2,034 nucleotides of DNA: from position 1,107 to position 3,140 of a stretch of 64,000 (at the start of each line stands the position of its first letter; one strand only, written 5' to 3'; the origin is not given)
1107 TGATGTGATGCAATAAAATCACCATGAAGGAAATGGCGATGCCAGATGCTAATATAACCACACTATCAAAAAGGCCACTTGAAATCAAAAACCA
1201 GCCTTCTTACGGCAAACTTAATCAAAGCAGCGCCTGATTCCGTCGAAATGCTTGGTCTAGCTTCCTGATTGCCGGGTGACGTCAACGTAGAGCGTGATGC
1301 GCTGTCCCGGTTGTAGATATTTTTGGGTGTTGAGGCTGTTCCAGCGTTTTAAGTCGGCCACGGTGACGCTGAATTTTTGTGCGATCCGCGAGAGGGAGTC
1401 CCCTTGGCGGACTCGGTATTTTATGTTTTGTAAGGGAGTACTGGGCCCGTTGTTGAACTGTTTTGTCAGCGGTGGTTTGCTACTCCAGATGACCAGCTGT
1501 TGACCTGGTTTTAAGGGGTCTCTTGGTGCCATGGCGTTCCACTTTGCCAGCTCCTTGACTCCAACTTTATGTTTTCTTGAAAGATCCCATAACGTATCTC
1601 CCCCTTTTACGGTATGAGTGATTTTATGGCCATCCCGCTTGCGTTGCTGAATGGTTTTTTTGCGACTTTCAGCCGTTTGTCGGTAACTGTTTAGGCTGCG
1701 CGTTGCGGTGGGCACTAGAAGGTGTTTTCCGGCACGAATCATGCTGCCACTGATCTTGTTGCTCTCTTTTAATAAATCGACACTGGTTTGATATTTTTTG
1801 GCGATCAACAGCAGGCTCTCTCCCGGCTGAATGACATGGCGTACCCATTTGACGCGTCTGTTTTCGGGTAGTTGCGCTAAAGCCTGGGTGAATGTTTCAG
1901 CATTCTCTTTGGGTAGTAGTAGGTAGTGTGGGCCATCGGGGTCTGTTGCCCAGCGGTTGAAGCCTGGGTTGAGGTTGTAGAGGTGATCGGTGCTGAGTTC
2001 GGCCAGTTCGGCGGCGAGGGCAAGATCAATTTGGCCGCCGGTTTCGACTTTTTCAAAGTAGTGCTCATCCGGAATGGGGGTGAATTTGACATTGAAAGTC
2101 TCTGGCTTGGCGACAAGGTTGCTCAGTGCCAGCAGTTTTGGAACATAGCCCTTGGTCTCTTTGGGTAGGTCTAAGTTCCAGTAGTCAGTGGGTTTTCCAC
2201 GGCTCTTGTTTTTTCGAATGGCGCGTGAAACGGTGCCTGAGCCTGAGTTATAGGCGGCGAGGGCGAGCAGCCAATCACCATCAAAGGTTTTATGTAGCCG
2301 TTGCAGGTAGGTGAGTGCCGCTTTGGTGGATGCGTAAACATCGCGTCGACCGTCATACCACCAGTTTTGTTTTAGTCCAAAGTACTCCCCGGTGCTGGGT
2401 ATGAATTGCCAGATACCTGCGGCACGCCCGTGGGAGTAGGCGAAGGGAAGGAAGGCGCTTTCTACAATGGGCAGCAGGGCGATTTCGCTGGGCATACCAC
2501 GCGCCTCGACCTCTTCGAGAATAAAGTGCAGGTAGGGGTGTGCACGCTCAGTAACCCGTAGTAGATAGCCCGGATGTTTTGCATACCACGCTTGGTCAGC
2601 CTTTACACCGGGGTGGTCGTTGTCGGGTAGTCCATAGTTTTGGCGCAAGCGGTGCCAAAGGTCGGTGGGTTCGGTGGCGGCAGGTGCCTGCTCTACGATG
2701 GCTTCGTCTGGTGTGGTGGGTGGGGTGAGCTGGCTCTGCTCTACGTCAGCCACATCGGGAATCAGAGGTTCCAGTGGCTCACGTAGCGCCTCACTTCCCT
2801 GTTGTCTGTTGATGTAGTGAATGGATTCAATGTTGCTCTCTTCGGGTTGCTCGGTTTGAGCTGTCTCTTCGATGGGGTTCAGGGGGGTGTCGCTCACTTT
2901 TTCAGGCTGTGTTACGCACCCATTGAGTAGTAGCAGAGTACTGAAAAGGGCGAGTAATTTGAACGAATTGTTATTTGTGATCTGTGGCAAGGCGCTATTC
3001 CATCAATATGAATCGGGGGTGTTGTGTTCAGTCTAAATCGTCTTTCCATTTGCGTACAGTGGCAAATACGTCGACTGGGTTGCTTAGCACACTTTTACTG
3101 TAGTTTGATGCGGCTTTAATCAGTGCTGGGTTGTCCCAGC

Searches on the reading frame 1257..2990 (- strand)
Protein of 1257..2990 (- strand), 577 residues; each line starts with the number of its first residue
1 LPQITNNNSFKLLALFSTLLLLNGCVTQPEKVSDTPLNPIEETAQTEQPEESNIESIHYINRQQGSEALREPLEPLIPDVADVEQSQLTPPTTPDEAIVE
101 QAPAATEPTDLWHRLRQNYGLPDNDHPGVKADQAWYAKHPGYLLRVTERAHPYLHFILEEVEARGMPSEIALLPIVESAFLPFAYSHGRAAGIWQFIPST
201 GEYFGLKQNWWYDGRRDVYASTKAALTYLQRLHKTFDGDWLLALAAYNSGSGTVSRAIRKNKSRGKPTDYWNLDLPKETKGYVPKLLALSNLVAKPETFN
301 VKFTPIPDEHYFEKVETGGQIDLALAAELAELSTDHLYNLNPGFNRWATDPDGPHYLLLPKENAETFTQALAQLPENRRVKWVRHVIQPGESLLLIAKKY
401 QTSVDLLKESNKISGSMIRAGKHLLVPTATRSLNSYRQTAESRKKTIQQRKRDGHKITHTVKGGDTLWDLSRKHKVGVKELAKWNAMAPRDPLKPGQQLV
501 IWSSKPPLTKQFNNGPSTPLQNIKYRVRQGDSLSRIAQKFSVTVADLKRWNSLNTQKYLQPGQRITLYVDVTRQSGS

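Call 67: search_protein_families(library=pfam, proteins=[window:1257-2990:-], max_evalue=0.00001)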
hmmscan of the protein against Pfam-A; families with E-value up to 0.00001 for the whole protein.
window:1257-2990:- (577 aa): 2 families
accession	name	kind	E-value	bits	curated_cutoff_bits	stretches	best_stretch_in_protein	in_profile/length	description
PF01476.26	LysM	-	8.1e-42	141.4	20.9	3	525-566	1-41/43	LysM domain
PF01464.25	SLT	-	8.4e-27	93.5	21.3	1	163-266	10-113/117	Transglycosylase SLT domain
